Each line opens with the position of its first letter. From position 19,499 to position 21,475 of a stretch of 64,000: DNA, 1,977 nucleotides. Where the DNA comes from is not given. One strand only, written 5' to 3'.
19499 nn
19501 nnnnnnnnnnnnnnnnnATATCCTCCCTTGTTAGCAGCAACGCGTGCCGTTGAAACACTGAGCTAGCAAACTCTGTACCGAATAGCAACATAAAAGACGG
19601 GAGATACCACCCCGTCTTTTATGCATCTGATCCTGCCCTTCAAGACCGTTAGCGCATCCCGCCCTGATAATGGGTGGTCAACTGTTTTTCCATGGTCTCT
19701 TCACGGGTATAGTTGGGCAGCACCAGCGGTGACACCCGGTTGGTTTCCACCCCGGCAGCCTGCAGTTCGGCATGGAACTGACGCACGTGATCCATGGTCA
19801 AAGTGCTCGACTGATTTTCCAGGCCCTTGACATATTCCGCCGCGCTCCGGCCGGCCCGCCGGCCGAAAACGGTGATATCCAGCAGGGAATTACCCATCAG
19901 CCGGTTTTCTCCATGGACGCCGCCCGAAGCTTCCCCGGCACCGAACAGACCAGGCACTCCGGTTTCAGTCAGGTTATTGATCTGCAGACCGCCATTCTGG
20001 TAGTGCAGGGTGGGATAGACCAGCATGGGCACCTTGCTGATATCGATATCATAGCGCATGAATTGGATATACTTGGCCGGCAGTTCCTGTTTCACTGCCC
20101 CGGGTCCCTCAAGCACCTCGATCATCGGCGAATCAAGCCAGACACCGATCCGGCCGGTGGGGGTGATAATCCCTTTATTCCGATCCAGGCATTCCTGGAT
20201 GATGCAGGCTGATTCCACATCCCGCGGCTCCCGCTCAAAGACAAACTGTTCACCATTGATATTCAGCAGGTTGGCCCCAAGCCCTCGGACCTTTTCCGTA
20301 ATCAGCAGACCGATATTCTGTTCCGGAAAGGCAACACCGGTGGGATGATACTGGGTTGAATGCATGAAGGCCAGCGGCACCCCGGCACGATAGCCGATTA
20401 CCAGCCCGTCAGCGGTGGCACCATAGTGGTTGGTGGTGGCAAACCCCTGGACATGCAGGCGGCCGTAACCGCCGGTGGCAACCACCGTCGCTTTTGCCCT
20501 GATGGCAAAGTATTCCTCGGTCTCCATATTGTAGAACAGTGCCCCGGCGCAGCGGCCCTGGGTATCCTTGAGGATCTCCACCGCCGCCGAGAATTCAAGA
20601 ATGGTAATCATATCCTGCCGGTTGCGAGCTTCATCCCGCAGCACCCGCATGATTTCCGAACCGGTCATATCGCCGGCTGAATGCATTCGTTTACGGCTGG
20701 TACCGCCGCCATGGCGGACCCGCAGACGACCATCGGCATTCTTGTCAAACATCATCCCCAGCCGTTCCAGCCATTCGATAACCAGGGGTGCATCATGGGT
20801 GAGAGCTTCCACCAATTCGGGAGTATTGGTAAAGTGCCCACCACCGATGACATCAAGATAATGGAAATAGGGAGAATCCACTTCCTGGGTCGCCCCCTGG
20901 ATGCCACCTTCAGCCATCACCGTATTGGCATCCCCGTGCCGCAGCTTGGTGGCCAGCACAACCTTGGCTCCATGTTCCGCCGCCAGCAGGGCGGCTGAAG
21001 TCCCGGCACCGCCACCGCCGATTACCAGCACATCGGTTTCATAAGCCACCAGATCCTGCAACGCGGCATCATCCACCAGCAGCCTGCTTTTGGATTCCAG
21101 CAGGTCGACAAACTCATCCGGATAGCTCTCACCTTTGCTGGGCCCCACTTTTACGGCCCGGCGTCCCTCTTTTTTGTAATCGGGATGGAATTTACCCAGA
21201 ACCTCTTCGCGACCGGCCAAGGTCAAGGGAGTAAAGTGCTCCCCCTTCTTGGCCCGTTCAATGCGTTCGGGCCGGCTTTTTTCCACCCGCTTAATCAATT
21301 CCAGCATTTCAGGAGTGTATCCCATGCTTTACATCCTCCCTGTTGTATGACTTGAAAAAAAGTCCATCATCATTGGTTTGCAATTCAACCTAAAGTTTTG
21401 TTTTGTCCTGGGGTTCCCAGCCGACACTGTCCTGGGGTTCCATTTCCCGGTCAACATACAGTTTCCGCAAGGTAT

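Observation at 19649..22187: SdhA/SdhB-like pair with atypical features: about 95-aa N-terminal extension on the flavoprotein and a CX2CX2CX3CP third cluster motif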

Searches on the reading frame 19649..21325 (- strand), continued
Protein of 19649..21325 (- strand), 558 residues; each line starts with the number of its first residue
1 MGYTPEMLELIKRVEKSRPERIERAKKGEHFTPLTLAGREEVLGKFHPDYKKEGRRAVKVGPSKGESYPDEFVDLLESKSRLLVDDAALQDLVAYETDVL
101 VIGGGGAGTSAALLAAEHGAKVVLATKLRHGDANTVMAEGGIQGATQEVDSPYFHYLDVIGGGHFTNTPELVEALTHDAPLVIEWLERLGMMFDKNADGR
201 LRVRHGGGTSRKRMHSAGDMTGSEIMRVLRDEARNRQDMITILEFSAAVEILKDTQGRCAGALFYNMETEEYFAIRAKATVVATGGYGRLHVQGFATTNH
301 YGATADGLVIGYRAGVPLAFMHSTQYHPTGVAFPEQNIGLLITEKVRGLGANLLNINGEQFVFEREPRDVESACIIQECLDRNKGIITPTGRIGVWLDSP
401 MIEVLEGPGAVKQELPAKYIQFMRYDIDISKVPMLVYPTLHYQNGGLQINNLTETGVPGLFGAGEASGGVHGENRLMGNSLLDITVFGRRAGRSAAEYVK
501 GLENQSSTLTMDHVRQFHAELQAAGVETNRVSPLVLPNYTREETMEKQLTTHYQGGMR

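Call 86: list_cluster_members(proteins=[P0436, P0448, P0406, P0433, P0399, P0400, P0445, P0447, P0493, P0224])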
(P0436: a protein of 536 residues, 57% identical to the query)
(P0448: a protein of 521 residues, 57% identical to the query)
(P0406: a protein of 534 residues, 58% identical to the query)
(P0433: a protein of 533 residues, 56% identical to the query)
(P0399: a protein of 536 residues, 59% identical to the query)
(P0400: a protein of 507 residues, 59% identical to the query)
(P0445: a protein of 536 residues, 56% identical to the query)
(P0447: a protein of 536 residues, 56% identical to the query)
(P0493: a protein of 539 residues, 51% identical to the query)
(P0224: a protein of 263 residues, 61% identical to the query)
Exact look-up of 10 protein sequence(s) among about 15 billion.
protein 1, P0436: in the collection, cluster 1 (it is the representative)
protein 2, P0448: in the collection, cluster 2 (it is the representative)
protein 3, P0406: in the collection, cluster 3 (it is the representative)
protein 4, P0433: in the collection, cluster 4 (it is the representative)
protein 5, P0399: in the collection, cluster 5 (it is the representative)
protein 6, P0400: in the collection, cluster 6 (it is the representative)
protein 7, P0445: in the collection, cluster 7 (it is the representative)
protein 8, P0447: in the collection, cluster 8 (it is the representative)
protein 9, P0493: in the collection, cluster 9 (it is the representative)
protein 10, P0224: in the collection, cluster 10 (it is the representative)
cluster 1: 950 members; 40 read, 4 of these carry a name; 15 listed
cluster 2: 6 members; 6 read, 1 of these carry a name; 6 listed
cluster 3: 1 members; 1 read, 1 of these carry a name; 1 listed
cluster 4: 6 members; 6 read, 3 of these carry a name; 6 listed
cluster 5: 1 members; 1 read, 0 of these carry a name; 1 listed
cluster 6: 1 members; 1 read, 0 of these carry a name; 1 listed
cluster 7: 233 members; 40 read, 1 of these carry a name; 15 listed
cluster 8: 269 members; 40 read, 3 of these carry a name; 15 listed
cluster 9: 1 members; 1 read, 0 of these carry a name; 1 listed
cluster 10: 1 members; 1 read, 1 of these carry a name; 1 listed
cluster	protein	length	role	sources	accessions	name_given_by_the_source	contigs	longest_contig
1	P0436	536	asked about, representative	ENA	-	-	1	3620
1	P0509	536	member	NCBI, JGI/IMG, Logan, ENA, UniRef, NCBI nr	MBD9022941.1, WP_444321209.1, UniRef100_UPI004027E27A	MAG: FAD-dependent oxidoreductase [Megasphaera elsdenii] | succinate dehydrogenase/fumarate reductase flavoprotein subunit | FAD-dependent oxidoreductase n=1 Tax=Megasphaera sp. TaxID=2023260 RepID=UPI004027E27A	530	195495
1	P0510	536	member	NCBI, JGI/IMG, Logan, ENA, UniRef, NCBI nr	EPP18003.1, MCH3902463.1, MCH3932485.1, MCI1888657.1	MAG: FAD-dependent oxidoreductase [Limosilactobacillus oris] | succinate dehydrogenase / fumarate reductase flavoprotein subunit | FAD-dependent oxidoreductase n=1 Tax=unclassified Megasphaera TaxID=2626256 ...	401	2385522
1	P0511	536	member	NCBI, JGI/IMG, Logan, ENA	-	succinate dehydrogenase / fumarate reductase flavoprotein subunit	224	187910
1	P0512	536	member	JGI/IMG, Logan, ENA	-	succinate dehydrogenase/fumarate reductase flavoprotein subunit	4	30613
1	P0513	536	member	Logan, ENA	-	-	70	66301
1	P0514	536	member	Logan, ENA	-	-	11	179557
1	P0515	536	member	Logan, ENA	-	-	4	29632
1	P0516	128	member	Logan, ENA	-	-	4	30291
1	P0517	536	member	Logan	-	-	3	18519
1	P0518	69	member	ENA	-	-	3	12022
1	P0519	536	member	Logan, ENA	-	-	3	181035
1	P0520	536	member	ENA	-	-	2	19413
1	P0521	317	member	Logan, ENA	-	-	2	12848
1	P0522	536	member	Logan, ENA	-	-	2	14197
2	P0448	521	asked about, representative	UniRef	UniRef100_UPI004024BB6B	FAD-dependent oxidoreductase n=1 Tax=Megasphaera sp. TaxID=2023260 RepID=UPI004024BB6B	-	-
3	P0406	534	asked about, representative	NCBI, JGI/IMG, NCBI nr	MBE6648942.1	MAG: FAD-dependent oxidoreductase [Ruminococcaceae bacterium] | FAD-dependent oxidoreductase [Oscillospiraceae bacterium]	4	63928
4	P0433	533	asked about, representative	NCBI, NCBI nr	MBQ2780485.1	MAG: FAD-binding protein [Clostridia bacterium] | FAD-binding protein [Clostridia bacterium]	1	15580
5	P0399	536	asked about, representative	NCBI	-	-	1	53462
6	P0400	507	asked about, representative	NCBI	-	-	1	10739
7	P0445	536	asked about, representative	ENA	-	-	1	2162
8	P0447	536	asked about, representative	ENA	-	-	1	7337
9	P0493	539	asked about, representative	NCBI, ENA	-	-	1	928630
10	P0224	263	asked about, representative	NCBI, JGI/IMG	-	formate hydrogenlyase subunit 6/NADH:ubiquinone oxidoreductase subunit I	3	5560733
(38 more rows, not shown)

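Call 87: find_encoding_contigs(protein=P0510, flank=9000, max_places=1)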
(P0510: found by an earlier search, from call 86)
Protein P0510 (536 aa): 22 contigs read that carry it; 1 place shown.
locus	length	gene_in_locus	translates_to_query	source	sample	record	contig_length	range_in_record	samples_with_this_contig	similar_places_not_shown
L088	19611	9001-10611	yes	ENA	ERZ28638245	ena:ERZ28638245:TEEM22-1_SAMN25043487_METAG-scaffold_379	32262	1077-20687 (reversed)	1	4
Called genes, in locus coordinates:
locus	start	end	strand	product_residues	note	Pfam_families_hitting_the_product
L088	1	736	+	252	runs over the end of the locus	PF01975:SurE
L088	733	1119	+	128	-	PF00383:dCMP_cyt_deam_1, PF08211:dCMP_cyt_deam_2 (weak)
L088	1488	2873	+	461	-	PF01235:Na_Ala_symp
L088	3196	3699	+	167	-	PF00881:Nitroreductase, PF14512:TM1586_NiRdase (weak), PF00881:Nitroreductase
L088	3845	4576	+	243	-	PF00902:TatC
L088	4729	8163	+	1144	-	PF00289:Biotin_carb_N, PF02222:ATP-grasp, PF02786:CPSase_L_D2, PF07478:Dala_Dala_lig_C, PF02785:Biotin_carb_C, PF00682:HMGL-like, PF02436:PYC_OADA, PF00364:Biotin_lipoyl, +2 more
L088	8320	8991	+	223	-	PF00111:Fer2 (weak), PF13510:Fer2_4 (weak), PF13183:Fer4_8 (faint)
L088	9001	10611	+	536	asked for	PF00890:FAD_binding_2, PF01266:DAO, PF03486:HI0933_like, PF07992:Pyr_redox_2 (faint), PF12831:FAD_oxidored (weak)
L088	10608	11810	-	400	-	PF00083:Sugar_tr (weak), PF07690:MFS_1, PF12832:MFS_1_like (weak), PF06779:MFS_4, PF07690:MFS_1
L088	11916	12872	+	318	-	PF19300:BPD_transp_1_N (weak), PF00528:BPD_transp_1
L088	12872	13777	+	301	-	PF12911:OppC_N, PF00528:BPD_transp_1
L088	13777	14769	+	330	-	PF00005:ABC_tran, PF13304:AAA_21 (weak), PF08352:oligo_HPY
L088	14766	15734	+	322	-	PF00005:ABC_tran, PF02463:SMC_N (weak), PF08352:oligo_HPY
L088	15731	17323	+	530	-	PF00496:SBP_bac_5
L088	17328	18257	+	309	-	PF02016:Peptidase_S66, PF17676:Peptidase_S66C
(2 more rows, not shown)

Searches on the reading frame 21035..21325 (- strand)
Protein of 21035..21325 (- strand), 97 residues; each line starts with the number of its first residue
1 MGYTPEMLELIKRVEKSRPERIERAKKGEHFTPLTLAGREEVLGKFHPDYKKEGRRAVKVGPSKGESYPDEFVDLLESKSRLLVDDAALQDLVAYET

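Call 72: search_solved_structures(query=A6, max_evalue=10, show_alignments=2)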
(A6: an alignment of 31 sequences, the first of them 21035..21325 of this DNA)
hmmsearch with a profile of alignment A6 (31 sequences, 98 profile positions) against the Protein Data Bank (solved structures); distinct sequences matched with E-value up to 10: 18.
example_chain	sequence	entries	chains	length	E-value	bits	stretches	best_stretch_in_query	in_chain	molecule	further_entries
9spj_k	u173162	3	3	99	0.047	17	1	2-42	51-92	60S ribosomal protein L36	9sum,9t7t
7ukz_A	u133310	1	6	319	0.048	16.9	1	20-67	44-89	Cyclin-dependent kinase 11B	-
9vuh_A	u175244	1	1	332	0.051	16.8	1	20-67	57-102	Cyclin-dependent kinase 11B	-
31zn_B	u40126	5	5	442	0.07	16.4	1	20-67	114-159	Isoform 7 of Cyclin-dependent kinase 11B | Cyclin-dependent kinase 11B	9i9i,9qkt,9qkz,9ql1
3edt_B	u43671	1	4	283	0.096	16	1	26-66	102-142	Kinesin light chain 2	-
3zfw_A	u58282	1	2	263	0.11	15.7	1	26-66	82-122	KINESIN LIGHT CHAIN 2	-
3ceq_A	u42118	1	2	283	0.12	15.7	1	26-66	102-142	Kinesin light chain 2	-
6ejn_A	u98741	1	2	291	0.13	15.5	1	26-66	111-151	Kinesin light chain 2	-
6f9i_A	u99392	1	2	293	0.13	15.5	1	26-66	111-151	Kinesin light chain 2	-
5ojf_A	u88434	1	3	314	0.15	15.3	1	26-66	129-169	Kinesin light chain 2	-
5fjy_A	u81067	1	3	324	0.16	15.2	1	26-66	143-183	KINESIN LIGHT CHAIN 2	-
7pzy_AJ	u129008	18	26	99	0.21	14.9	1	2-43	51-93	60S ribosomal protein L36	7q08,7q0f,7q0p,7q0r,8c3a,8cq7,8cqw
6prk_A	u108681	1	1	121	0.52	13.6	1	31-62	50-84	RicF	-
1ywl_A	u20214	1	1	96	1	12.6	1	19-49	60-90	Hypothetical UPF0213 protein EF2693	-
6uz7_Bi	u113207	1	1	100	1.1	12.6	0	2-41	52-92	60S ribosomal protein L36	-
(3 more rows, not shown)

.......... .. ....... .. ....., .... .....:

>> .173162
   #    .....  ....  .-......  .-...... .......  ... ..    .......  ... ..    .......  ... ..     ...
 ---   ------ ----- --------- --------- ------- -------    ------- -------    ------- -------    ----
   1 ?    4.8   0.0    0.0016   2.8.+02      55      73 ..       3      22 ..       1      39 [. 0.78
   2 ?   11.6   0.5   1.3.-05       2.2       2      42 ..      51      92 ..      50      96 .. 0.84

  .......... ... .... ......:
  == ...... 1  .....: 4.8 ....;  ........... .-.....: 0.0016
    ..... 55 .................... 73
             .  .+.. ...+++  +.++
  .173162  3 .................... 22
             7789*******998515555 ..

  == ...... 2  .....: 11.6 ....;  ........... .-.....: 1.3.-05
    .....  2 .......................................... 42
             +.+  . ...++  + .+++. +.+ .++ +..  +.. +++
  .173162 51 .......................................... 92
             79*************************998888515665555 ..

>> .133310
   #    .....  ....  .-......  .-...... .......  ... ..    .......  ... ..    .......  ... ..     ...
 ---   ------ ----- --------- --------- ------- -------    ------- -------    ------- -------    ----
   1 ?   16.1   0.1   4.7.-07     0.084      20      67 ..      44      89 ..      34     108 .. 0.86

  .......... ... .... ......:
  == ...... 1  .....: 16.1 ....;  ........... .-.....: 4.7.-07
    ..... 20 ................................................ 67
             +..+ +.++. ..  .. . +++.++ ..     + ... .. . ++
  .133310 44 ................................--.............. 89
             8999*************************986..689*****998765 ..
